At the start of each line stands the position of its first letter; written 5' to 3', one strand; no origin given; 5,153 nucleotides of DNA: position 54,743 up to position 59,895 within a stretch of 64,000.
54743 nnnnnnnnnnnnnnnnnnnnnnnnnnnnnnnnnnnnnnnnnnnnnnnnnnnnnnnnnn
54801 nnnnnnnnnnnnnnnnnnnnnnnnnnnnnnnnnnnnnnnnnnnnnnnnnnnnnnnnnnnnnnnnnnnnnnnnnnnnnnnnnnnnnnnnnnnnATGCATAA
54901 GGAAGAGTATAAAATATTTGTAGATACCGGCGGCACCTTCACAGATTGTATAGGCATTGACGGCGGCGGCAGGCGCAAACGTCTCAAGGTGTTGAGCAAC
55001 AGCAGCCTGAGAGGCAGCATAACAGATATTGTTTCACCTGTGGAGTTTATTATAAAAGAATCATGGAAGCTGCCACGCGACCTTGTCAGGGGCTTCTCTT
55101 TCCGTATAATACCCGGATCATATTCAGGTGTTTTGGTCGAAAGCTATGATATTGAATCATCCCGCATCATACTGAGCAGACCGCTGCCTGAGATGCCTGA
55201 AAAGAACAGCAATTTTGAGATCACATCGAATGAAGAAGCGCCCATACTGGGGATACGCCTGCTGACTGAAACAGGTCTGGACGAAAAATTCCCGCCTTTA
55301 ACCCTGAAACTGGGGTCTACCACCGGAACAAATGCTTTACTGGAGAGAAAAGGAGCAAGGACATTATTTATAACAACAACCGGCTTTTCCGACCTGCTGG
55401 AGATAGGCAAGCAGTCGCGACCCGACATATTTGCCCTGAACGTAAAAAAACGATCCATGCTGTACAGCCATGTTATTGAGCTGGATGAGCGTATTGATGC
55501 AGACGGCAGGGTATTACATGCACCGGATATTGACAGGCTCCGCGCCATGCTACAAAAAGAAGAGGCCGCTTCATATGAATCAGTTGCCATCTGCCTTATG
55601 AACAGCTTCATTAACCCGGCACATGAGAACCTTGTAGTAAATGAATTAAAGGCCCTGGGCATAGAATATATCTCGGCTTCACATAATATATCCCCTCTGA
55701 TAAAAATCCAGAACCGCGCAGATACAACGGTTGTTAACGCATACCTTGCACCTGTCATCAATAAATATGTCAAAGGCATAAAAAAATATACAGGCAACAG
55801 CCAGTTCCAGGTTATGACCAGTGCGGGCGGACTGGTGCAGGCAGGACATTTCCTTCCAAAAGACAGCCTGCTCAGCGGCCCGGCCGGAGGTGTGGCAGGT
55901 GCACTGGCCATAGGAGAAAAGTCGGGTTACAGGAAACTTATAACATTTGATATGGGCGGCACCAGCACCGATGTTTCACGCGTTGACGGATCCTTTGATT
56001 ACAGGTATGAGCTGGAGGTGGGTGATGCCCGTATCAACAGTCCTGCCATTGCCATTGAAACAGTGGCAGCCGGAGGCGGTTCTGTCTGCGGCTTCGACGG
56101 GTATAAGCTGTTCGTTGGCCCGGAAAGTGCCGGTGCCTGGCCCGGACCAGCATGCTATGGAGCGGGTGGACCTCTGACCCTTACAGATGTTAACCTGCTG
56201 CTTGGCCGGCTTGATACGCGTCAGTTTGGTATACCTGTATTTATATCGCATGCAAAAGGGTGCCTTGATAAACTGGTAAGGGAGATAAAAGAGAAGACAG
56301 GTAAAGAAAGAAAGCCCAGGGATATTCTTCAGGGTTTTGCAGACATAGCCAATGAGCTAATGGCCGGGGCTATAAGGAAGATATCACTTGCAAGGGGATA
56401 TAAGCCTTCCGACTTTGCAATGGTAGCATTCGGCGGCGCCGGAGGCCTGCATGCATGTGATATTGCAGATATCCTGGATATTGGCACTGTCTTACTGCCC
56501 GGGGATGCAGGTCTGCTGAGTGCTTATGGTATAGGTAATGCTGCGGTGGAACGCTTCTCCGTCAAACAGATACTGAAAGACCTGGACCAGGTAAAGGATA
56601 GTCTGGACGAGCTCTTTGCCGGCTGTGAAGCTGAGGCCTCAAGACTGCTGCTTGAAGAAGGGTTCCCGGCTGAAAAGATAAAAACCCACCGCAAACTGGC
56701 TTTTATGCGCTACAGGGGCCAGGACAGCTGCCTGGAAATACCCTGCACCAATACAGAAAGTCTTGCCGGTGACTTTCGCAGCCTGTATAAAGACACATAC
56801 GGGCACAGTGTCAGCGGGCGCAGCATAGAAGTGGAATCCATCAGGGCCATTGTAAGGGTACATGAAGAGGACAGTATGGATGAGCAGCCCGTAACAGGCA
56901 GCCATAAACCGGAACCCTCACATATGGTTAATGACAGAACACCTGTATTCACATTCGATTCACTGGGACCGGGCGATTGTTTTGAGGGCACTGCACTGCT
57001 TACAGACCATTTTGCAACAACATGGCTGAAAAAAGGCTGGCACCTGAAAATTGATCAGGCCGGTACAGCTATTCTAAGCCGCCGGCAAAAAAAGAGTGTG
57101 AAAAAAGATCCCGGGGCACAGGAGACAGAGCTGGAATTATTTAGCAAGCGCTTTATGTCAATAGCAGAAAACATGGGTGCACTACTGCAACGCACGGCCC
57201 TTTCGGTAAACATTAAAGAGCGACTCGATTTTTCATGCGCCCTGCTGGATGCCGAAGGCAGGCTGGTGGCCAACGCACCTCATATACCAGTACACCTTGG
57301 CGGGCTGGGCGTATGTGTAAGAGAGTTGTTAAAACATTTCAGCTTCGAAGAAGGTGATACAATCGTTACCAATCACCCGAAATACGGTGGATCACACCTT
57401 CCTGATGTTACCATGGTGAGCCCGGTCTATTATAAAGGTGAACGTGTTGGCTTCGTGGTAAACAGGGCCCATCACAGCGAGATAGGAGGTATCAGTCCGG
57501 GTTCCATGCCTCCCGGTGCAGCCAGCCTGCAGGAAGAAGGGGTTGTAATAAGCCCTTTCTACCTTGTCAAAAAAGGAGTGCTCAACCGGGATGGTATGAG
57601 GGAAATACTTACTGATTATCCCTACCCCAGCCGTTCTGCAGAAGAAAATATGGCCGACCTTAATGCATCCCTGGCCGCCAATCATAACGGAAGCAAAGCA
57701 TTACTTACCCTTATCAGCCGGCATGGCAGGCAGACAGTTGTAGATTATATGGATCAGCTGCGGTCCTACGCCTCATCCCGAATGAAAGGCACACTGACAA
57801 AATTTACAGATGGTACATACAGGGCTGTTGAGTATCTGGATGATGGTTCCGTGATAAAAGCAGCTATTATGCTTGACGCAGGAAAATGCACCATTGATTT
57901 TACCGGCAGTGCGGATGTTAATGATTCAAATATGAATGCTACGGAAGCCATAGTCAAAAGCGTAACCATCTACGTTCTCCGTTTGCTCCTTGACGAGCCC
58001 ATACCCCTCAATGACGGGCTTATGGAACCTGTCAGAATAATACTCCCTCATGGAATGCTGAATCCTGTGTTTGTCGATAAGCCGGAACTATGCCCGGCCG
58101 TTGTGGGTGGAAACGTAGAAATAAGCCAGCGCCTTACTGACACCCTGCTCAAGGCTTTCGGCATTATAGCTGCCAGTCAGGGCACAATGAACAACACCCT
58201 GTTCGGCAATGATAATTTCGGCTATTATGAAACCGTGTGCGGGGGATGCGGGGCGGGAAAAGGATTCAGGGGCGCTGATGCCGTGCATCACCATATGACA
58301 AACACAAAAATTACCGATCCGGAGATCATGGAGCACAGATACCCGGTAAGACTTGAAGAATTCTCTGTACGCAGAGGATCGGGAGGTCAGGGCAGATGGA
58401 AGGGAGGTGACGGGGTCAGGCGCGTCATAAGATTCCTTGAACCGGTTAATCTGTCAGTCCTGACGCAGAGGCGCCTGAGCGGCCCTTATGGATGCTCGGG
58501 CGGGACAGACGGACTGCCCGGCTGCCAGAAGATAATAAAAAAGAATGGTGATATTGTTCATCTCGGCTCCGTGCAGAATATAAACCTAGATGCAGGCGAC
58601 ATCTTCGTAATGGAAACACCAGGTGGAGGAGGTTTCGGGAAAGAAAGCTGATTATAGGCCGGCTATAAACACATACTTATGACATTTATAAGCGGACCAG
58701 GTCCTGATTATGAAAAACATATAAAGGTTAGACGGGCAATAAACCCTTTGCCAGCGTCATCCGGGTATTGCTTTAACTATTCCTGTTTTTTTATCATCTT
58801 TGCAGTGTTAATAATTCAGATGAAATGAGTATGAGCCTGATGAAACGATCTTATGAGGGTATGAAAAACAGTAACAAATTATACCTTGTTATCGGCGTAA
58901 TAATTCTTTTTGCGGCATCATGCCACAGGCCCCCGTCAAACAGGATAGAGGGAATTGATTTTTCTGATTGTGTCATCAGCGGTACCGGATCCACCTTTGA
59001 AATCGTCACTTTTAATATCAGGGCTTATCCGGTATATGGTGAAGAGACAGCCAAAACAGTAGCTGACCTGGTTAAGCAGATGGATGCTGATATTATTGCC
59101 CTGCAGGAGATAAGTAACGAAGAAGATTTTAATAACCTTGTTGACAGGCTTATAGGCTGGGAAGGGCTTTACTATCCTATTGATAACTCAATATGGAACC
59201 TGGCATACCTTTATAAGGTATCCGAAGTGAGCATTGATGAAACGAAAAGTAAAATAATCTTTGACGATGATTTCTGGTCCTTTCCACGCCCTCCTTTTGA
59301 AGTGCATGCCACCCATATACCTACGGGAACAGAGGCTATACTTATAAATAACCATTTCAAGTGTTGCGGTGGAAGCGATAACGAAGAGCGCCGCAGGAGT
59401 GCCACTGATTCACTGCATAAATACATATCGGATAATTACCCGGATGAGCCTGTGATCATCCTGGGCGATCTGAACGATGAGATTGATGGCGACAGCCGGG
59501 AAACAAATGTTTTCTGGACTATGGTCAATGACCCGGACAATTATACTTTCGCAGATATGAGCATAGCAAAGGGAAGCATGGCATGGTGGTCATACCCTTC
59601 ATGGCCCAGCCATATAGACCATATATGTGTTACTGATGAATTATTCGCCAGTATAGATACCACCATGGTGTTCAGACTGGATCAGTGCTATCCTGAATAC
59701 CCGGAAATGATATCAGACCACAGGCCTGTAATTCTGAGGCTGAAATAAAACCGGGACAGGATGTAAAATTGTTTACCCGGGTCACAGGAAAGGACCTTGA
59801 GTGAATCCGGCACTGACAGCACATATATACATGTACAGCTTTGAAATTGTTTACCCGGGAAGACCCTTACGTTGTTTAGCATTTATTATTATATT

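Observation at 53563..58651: NRAMP-fold permease without a metal site, translationally coupled to a fused 5-oxoprolinase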

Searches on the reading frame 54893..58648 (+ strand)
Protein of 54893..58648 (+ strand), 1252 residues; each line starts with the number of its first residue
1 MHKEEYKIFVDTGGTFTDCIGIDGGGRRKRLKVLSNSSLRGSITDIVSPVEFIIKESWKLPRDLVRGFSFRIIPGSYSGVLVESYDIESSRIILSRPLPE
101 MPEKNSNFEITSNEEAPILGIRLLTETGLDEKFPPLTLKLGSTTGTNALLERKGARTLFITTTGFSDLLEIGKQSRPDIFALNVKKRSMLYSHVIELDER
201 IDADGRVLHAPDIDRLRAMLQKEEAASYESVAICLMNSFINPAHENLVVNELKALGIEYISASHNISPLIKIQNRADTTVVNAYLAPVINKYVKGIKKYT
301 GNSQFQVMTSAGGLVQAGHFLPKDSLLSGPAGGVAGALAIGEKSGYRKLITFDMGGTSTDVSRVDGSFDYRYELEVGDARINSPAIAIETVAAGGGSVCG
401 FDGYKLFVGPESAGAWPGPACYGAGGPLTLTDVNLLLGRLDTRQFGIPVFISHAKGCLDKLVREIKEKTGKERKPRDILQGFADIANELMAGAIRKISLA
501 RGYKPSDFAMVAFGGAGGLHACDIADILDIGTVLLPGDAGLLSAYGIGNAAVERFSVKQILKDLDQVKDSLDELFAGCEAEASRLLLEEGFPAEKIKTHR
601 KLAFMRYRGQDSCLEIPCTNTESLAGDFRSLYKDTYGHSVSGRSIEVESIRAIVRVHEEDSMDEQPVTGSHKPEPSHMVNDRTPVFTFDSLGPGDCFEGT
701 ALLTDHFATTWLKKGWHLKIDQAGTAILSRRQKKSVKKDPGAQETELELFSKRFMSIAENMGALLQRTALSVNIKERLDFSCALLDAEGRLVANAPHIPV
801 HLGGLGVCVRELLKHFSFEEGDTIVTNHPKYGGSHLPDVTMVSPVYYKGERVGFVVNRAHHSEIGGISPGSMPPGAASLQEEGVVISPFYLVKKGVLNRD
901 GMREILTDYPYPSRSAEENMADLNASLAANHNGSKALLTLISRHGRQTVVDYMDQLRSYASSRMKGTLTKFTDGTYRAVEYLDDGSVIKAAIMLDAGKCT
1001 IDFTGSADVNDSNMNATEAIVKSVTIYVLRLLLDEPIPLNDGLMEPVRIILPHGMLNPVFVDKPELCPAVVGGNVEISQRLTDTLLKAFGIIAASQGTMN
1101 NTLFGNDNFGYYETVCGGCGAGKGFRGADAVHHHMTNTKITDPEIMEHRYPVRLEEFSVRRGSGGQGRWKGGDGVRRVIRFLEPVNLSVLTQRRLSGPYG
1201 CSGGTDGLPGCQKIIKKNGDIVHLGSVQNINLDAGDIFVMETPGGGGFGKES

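Call 3: search_protein_families(library=pfam, proteins=[window:54893-58648:+], max_evalue=0.01)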
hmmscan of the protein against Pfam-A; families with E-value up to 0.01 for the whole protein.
window:54893-58648:+ (1252 aa): 4 families
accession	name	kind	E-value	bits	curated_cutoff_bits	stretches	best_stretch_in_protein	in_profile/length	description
PF02538.19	Hydantoinase_B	-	1.7e-179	598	26.8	1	745-1250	3-518/519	Hydantoinase B/oxoprolinase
PF01968.24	Hydantoinase_A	-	6.4e-82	275.5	22.9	1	275-553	1-288/291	Hydantoinase/oxoprolinase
PF05378.19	Hydant_A_N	-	3.5e-41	141.3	25.2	2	108-253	26-173/176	Hydantoinase/oxoprolinase N-terminal region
PF19278.4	Hydant_A_C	-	0.006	16.4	21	0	566-722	9-184/193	Hydantoinase/oxoprolinase C-terminal domain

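Call 4: search_protein_families(library=ncbifam, proteins=[window:54893-58648:+], max_evalue=0.01)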
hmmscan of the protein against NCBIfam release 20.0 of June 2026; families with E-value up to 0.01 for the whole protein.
window:54893-58648:+ (1252 aa): 5 families
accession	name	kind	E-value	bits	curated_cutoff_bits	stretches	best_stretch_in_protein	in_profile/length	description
NF050156.1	CapLactmsAlpCapA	equivalog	1.7e-88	297.7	1000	1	141-730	67-687/689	caprolactamase subunit alpha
NF050157.1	CapLactmsBetCapB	equivalog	1.4e-45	155.7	1000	1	760-1250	19-528/577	caprolactamase subunit beta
NF042975.2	AcphenoCarb_ApcC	equivalog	4.7e-44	150.7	1500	1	139-530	72-485/733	acetophenone carboxylase subunit gamma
NF042960.1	AcphenoCarb_ApcA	equivalog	3.7e-31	108.1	1250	1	228-730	138-657/658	acetophenone carboxylase subunit alpha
NF042976.1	AcphenoCarb_ApcD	equivalog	3.3e-19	68.6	1500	1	814-1047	104-341/685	acetophenone carboxylase subunit delta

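Call 11: search_solved_structures(query=window:54893-58648:+, max_evalue=0.001, show_alignments=0)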
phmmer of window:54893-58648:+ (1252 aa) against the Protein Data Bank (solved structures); distinct sequences matched with E-value up to 0.001: 10.
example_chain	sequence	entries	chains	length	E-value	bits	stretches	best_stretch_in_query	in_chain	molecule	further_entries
7hk5_A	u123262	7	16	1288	1.5e-122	413.8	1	114-1250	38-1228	N-methylhydantoinase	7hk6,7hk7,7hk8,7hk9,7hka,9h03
6yra_A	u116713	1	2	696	6.4e-60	206.3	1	141-726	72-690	5-oxoprolinase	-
5l9w_B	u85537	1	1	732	1e-40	142.7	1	130-525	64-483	Acetophenone carboxylase gamma subunit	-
5m45_B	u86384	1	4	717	3.6e-35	124.3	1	143-675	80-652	Acetone carboxylase beta subunit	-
5svb_B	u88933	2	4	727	5.1e-35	123.8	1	143-675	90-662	Acetone carboxylase beta subunit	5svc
6yra_B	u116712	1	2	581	1.9e-34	121.9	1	760-1249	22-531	Hydantoinase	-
5l9w_b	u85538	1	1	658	2.5e-26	95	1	212-732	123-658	Acetophenone carboxylase alpha subunit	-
5l9w_A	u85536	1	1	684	2.7e-14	55.2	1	779-989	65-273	Acetophenone carboxylase delta subunit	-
5svb_A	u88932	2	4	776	4.1e-08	34.7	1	764-983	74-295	Acetone carboxylase alpha subunit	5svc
5m45_A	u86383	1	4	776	4.2e-08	34.7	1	764-983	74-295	Acetone carboxylase alpha subunit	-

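Call 63: search_solved_structures(query=window:54893-58648:+, max_evalue=1e-100, show_alignments=1)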
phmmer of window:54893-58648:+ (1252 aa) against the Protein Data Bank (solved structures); distinct sequences matched with E-value up to 1e-100: 1.
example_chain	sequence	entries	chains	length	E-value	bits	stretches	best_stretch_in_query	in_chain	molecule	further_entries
7hk5_A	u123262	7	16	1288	1.5e-122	413.8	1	114-1250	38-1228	N-methylhydantoinase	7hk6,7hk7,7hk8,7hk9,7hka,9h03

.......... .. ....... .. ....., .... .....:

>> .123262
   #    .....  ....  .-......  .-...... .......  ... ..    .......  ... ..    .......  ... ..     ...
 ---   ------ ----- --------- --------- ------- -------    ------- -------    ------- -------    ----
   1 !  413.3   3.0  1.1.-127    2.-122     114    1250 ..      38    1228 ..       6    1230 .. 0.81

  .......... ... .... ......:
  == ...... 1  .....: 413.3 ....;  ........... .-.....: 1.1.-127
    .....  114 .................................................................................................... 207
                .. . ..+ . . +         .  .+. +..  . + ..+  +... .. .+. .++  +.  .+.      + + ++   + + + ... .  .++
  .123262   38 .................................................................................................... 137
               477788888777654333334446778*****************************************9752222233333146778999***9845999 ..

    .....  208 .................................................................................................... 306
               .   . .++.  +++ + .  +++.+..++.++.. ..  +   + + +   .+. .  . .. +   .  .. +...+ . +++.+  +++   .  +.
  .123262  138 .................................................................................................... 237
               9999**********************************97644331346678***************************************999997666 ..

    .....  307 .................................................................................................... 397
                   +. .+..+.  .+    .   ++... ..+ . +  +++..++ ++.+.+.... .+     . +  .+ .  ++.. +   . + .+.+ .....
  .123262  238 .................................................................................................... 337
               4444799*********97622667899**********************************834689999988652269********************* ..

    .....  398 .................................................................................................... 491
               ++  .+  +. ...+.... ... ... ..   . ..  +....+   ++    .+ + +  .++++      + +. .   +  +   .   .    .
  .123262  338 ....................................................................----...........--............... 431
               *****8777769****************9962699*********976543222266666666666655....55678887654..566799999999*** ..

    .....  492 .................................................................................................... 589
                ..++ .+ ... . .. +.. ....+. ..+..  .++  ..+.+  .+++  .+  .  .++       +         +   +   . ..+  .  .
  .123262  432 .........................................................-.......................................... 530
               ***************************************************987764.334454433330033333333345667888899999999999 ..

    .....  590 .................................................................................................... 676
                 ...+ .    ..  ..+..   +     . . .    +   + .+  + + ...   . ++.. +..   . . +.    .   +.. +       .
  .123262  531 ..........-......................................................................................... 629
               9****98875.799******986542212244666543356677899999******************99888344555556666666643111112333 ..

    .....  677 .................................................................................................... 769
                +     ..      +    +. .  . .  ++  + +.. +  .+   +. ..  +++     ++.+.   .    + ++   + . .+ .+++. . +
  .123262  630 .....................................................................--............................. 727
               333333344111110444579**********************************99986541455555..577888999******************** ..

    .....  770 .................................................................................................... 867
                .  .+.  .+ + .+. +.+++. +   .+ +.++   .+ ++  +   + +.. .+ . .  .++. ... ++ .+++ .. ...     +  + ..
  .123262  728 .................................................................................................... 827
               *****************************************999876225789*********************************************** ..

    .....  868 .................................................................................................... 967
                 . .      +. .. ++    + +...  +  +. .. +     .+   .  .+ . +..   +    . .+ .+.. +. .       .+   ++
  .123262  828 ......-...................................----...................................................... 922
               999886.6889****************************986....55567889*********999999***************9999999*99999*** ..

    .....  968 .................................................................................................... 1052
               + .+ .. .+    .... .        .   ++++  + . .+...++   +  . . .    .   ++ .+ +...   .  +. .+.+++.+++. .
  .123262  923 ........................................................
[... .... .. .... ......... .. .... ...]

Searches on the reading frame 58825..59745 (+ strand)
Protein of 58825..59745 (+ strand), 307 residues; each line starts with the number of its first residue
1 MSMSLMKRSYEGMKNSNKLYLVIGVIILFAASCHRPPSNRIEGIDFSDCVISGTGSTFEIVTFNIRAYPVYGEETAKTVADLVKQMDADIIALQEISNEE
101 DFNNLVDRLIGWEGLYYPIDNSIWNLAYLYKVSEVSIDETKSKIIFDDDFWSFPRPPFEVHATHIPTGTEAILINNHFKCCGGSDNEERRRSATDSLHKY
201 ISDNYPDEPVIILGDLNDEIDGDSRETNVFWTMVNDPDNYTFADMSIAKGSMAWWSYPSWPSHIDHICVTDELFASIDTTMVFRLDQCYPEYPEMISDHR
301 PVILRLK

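Call 3: search_protein_families(library=pfam, proteins=[window:58825-59745:+], max_evalue=0.01)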
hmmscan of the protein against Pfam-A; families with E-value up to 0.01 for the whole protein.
window:58825-59745:+ (307 aa): 4 families
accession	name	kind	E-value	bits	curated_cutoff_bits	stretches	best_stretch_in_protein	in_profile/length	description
PF03372.29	Exo_endo_phos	-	1e-11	45.5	24.5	1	61-299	1-225/225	Endonuclease/Exonuclease/phosphatase family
PF19580.5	Exo_endo_phos_3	-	1.2e-06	28.3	27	1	73-276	42-255/311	Endonuclease/Exonuclease/phosphatase family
PF14529.12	Exo_endo_phos_2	-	0.00062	20.1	27.4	1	191-303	15-117/117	Endonuclease-reverse transcriptase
PF22669.2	Exo_endo_phos2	-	0.005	16.9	27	0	169-227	127-188/288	Endonuclease/Exonuclease/phosphatase family 2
